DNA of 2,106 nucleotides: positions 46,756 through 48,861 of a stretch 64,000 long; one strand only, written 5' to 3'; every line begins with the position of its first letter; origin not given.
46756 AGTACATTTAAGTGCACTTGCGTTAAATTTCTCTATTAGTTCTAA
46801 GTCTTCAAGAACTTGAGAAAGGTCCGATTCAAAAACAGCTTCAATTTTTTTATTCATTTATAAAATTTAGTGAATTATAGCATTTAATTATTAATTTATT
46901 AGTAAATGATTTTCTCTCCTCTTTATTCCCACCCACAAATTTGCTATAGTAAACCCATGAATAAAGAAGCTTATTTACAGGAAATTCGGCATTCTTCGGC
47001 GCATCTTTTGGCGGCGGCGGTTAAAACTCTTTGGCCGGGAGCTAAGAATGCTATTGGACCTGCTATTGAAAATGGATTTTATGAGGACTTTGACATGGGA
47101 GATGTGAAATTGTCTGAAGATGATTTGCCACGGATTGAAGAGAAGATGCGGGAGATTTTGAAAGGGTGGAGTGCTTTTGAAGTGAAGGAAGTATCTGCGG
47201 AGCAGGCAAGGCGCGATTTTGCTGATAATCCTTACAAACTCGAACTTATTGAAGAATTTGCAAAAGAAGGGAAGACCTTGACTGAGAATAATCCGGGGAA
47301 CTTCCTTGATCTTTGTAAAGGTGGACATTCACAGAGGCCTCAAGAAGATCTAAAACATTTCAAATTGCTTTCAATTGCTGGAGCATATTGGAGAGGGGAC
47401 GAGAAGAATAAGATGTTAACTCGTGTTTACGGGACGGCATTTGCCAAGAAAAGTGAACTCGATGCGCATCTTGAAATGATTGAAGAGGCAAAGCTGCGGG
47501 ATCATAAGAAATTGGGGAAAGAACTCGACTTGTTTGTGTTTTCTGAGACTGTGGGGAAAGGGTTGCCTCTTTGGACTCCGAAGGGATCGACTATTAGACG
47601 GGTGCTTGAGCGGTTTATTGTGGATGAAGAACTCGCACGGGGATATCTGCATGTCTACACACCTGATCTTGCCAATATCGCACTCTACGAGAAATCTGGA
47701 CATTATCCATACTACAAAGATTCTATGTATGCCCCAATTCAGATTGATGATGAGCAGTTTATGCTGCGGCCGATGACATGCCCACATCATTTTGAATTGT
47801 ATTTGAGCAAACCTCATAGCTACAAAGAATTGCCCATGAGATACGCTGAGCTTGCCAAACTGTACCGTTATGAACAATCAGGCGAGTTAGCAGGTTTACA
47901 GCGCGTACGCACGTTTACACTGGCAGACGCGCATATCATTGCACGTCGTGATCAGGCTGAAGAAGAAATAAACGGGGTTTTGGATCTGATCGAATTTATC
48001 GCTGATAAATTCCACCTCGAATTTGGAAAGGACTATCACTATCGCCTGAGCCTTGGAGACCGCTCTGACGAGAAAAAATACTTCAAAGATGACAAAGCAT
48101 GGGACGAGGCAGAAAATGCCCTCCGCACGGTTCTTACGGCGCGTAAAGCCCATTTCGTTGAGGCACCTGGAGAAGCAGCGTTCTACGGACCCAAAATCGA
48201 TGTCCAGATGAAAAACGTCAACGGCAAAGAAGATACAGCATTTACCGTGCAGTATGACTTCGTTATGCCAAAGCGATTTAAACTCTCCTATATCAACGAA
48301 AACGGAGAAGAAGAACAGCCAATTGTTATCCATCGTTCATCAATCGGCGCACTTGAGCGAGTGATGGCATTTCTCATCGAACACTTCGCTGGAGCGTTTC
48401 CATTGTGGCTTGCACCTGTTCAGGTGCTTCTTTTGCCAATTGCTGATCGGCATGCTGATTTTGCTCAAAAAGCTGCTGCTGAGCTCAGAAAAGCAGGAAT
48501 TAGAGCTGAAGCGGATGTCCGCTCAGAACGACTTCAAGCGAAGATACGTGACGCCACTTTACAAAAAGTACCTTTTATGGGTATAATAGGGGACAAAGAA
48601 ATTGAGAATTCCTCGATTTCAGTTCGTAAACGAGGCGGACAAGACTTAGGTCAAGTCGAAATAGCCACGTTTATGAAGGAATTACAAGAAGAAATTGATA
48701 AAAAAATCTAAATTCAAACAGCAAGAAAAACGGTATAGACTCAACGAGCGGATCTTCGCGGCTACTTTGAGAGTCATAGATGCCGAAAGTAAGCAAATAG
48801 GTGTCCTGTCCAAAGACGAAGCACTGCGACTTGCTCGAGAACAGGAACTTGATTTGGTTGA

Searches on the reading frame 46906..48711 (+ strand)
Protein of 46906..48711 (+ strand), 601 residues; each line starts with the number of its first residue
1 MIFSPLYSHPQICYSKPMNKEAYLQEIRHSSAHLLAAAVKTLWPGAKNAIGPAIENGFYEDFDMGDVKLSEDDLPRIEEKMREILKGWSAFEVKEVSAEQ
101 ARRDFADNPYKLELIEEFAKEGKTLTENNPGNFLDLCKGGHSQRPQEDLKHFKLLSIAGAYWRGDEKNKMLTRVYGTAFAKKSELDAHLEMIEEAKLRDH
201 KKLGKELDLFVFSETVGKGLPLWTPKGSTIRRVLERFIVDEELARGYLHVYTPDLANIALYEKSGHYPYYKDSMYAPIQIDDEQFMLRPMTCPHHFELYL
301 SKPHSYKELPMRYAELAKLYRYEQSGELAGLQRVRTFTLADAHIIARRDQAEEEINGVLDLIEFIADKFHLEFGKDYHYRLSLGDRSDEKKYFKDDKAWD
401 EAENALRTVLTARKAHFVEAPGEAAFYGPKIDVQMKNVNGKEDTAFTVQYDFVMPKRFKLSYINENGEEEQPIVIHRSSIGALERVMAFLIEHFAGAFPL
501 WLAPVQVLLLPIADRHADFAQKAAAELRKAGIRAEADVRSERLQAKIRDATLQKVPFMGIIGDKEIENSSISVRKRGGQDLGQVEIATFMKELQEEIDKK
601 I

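Call 48: search_protein_families(library=pfam, proteins=[window:46906-48711:+], max_evalue=0.001)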
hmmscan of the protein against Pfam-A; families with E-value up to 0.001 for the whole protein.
window:46906-48711:+ (601 aa): 3 families
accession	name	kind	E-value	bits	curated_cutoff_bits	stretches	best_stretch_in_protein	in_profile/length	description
PF00587.30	tRNA-synt_2b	-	3.1e-32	112.5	29.3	1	281-494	7-179/179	tRNA synthetase class II core domain (G, H, P, S and T)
PF03129.25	HGTP_anticodon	-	1.2e-22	80.3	21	1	506-595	1-93/94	Anticodon binding domain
PF07973.19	tRNA_SAD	-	5e-05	23.6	24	1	131-175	7-44/44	Threonyl and Alanyl tRNA synthetase second additional domain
